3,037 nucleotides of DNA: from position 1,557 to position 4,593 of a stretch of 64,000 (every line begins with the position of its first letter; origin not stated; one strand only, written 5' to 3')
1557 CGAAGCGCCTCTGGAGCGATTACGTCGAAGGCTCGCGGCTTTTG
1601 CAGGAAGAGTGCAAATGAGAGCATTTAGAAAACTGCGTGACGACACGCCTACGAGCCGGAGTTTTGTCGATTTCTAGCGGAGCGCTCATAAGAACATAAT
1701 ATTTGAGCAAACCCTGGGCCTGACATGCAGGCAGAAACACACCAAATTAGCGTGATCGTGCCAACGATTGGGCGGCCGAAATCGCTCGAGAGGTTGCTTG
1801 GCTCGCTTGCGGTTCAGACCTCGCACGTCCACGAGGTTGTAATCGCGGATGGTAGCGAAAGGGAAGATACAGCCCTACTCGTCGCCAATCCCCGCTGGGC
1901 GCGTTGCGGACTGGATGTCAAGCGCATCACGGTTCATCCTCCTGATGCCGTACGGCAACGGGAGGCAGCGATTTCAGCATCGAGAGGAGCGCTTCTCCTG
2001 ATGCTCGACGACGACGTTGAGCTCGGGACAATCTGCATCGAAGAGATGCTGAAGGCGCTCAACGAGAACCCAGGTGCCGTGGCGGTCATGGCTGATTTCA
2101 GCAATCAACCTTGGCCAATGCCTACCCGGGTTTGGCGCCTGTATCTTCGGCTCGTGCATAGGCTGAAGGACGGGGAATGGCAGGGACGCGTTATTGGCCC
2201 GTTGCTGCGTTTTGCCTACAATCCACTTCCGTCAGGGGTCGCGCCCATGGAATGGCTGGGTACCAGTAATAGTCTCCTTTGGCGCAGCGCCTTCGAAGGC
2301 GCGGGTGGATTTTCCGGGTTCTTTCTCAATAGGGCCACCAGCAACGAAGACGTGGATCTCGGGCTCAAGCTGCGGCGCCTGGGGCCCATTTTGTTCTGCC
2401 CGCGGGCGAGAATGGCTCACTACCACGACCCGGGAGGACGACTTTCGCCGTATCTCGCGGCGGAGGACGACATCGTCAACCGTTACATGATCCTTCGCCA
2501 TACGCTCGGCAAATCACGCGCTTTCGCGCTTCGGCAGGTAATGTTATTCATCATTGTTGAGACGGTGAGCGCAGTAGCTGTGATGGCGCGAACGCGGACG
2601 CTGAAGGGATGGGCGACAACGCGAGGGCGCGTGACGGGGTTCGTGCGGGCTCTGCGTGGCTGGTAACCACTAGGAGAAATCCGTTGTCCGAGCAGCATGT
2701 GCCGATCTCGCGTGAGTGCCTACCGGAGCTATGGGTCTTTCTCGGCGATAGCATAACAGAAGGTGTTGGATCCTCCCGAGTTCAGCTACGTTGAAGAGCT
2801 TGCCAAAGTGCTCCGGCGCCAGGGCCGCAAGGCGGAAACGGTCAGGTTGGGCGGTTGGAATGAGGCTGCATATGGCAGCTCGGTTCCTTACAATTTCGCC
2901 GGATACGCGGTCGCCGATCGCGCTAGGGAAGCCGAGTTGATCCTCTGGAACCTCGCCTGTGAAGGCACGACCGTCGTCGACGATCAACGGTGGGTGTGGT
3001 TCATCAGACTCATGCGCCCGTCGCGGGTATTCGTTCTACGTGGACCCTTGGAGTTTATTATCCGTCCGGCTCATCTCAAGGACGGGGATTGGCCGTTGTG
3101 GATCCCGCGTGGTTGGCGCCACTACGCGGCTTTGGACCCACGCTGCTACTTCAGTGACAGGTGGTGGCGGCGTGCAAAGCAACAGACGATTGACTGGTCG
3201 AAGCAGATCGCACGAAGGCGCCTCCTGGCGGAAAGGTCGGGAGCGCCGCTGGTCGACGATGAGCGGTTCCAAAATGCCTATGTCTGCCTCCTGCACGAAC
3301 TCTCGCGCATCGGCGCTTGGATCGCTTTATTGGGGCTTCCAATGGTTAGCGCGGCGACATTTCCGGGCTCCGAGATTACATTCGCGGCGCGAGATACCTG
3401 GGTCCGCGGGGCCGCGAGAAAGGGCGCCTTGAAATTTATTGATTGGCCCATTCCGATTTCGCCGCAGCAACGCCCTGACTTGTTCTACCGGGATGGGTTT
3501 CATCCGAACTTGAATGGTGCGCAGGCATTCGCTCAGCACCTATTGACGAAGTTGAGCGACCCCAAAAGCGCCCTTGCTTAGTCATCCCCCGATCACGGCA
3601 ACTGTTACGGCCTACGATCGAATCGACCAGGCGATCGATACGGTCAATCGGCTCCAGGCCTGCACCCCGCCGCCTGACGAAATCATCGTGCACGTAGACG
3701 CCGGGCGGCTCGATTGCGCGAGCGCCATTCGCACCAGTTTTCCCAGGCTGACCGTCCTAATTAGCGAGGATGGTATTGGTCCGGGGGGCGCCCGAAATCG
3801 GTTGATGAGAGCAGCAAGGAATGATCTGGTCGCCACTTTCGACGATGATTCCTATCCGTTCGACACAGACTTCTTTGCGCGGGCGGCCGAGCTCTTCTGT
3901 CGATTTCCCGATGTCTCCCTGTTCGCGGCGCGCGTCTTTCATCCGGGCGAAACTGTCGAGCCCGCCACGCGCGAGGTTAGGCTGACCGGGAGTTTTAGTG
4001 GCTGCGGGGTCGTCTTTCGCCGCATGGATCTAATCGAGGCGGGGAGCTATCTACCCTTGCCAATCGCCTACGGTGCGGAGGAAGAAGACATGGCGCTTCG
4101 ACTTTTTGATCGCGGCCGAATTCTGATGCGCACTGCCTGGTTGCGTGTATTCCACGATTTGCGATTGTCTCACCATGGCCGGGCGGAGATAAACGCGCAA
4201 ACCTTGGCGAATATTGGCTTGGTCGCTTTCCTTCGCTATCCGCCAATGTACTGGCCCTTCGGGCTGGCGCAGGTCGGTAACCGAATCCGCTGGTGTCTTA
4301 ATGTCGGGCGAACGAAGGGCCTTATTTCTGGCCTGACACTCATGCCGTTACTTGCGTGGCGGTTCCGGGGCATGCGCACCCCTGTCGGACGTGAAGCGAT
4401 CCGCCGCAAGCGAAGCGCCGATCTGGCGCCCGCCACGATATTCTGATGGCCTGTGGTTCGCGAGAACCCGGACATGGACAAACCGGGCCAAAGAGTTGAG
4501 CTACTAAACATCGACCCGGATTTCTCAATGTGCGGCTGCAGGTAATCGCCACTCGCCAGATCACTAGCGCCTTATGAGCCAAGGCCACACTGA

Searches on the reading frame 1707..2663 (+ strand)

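Call 56: search_protein_families(library=pfam, proteins=[window:1707-2663:+], max_evalue=0.0001)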
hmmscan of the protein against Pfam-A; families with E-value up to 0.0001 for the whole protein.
window:1707-2663:+ (319 aa): 2 families
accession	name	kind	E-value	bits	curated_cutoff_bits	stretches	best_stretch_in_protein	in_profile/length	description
PF00535.33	Glycos_transf_2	-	2.7e-11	44.1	23.3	1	15-131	1-117/168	Glycosyl transferase family 2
PF13641.12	Glyco_tranf_2_3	-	3.6e-08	34.2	27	1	12-240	1-213/230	Glycosyltransferase like family 2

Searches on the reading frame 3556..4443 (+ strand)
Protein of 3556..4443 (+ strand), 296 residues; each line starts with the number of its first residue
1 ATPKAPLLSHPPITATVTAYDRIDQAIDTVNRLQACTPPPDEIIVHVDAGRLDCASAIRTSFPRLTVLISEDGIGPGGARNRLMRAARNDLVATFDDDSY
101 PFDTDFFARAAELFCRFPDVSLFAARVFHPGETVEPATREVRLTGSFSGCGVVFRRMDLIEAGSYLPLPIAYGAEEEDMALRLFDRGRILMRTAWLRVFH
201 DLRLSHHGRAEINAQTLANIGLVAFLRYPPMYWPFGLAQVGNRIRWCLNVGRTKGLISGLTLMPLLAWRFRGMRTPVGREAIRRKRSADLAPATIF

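Call 56: search_protein_families(library=pfam, proteins=[window:3556-4443:+], max_evalue=0.0001)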
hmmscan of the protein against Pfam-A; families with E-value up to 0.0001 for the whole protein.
window:3556-4443:+ (296 aa): 2 families
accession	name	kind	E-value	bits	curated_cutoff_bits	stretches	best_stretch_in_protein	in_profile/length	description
PF00535.33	Glycos_transf_2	-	1.1e-10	42.1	23.3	1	17-137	7-126/168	Glycosyl transferase family 2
PF13641.12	Glyco_tranf_2_3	-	2.5e-07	31.4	27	1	11-124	1-120/230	Glycosyltransferase like family 2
